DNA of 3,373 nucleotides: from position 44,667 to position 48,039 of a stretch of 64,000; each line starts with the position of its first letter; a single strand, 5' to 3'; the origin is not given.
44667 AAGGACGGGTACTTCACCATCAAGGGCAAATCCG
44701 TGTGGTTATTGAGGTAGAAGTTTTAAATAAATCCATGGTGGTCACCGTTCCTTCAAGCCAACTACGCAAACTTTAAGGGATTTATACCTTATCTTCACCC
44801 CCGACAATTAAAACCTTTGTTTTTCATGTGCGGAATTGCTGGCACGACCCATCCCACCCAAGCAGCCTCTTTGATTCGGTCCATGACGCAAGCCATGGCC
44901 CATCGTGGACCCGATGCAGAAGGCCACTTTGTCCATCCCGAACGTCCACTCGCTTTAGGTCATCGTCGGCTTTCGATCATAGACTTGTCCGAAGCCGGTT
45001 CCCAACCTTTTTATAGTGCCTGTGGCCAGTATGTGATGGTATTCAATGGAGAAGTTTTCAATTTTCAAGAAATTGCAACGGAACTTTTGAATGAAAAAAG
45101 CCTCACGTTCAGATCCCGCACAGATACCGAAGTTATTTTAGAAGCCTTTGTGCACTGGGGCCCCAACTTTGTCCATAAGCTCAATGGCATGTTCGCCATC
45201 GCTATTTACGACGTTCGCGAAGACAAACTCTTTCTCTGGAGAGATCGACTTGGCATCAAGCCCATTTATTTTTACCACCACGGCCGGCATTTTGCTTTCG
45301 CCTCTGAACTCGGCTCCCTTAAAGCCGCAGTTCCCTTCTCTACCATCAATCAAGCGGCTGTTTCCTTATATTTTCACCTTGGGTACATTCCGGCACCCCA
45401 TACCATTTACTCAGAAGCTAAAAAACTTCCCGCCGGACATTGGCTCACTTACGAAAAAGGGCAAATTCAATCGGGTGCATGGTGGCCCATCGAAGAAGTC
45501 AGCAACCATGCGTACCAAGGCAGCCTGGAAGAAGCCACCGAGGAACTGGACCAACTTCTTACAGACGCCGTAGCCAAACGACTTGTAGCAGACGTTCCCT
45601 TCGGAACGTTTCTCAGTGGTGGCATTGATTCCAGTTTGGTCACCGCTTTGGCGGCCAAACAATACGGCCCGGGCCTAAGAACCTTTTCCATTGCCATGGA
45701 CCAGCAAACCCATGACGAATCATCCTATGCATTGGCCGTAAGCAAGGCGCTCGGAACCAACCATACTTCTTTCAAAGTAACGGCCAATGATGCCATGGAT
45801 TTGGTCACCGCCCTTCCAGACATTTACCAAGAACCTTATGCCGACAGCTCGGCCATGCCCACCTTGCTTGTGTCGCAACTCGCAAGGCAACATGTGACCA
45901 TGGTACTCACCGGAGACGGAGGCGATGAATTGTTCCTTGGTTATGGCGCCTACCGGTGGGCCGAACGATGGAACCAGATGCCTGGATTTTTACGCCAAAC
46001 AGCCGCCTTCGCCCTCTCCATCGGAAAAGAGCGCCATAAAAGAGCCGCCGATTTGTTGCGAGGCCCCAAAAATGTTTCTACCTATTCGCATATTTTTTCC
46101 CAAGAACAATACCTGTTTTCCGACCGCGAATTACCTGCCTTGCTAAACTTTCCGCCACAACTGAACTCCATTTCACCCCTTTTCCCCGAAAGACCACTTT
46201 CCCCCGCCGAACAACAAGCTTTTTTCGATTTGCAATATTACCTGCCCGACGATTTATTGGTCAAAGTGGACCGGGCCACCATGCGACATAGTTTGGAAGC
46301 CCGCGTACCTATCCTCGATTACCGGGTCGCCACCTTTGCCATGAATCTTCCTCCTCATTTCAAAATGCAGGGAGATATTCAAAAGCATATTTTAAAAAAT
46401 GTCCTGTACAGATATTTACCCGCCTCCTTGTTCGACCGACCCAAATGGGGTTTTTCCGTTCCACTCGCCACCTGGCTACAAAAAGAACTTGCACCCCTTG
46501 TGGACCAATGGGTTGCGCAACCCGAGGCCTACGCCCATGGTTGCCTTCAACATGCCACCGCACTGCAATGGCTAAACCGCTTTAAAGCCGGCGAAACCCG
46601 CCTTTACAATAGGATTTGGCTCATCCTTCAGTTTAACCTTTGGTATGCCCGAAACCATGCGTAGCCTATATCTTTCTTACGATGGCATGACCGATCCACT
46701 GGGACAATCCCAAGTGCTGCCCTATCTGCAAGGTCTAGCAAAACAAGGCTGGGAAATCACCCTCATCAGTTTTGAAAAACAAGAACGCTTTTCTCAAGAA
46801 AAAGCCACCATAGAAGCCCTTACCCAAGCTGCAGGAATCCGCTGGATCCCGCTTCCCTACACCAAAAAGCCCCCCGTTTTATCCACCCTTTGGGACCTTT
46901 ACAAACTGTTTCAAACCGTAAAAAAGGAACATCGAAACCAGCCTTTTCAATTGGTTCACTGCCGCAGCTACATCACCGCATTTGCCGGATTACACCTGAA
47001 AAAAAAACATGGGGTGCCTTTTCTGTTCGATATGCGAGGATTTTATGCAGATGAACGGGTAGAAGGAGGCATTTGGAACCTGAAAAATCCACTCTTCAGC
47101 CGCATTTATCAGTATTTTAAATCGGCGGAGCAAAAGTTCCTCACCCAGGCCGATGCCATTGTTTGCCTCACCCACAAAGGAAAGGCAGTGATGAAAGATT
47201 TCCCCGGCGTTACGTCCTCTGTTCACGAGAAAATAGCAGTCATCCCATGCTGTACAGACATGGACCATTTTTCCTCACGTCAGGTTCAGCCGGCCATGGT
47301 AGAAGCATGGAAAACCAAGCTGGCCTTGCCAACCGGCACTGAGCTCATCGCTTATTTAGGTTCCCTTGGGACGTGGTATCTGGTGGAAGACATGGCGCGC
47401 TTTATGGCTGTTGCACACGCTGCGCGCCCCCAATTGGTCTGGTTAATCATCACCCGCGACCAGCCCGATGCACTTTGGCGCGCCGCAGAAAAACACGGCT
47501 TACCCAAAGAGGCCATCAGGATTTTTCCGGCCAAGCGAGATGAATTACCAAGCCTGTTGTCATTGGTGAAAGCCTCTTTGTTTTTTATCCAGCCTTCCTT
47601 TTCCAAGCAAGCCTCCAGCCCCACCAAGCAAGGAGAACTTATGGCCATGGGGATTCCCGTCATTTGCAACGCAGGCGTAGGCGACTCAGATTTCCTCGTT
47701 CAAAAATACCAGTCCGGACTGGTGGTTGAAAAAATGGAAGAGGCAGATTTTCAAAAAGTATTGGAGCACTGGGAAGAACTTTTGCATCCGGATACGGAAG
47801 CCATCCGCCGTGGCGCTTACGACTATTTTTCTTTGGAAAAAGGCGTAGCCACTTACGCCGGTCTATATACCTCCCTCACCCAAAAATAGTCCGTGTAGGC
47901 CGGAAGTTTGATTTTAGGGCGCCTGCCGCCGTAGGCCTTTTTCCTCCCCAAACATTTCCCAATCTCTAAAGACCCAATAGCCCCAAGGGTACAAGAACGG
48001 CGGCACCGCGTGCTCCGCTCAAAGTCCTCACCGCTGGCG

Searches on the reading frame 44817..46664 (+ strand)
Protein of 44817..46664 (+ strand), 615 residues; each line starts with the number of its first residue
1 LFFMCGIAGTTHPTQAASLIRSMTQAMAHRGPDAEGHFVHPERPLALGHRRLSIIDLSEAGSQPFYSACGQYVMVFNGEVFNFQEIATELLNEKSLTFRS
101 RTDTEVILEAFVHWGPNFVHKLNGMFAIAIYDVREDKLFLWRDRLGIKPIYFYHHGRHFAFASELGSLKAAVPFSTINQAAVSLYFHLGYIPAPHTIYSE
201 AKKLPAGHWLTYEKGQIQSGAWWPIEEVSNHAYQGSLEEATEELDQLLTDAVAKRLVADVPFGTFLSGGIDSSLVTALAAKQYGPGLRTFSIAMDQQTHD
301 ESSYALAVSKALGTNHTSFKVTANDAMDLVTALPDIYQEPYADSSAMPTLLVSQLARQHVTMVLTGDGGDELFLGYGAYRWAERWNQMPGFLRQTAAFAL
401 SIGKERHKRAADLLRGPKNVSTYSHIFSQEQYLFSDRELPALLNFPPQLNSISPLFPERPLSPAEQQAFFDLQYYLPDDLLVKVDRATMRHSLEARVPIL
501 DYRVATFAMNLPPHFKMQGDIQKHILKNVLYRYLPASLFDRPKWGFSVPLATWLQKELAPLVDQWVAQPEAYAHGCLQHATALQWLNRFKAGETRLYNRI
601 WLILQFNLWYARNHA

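Call 20: search_protein_families(library=pfam, proteins=[window:44817-46664:+], max_evalue=0.001)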
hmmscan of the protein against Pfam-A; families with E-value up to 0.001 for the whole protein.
window:44817-46664:+ (615 aa): 5 families
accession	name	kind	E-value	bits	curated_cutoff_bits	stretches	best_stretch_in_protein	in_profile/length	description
PF00733.27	Asn_synthase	-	1.2e-96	325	21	1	243-610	1-353/354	Asparagine synthase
PF13522.11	GATase_6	-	6.9e-42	143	27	1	32-164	1-130/130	Glutamine amidotransferase domain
PF13537.11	GATase_7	-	1.2e-40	138.8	25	1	49-169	1-122/123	Glutamine amidotransferase domain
PF02540.23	NAD_synthase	-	3e-06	27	21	1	242-326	3-86/242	NAD synthase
PF06508.19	QueC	-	0.0005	20.1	22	1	265-324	5-63/210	Queuosine biosynthesis protein QueC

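Call 57: list_cluster_members(proteins=[P0001, P0008, window:44817-46664:+, window:17481-18629:-, window:20162-21127:-])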
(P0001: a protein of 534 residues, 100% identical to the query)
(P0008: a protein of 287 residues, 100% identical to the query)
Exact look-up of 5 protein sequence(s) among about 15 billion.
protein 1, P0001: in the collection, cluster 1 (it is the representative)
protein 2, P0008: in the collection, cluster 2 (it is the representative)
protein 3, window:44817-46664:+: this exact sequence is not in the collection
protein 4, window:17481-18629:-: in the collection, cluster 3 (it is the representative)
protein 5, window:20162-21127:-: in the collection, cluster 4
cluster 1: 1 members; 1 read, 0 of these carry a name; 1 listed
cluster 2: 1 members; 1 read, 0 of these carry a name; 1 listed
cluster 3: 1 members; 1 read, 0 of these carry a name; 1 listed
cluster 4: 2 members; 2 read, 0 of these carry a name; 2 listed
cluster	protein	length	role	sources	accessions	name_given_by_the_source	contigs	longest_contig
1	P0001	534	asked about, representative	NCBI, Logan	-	-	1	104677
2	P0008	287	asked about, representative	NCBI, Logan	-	-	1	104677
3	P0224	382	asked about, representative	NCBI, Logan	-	-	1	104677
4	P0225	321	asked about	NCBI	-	-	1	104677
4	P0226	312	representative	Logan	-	-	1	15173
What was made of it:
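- Tried and rejected: Exact-sequence cluster look-up gave no names either (call 57).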

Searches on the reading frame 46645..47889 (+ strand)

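Call 58: search_protein_families(library=pfam, proteins=[window:46645-47889:+], max_evalue=0.0001)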
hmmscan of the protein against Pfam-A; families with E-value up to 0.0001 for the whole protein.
window:46645-47889:+ (414 aa): 4 families
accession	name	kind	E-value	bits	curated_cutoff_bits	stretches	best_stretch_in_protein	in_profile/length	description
PF13439.12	Glyco_transf_4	-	1.4e-15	58.2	28.5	1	28-207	12-169/170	Glycosyltransferase Family 4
PF13579.12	Glyco_trans_4_4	-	5.3e-12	46.8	29.7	1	24-180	7-139/158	Glycosyl transferase 4-like domain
PF00534.26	Glycos_transf_1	-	1.8e-08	34.6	26.4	1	220-378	3-157/172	Glycosyl transferases group 1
PF13692.12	Glyco_trans_1_4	-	5.7e-06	27.1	27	1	237-371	6-134/142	Glycosyl transferases group 1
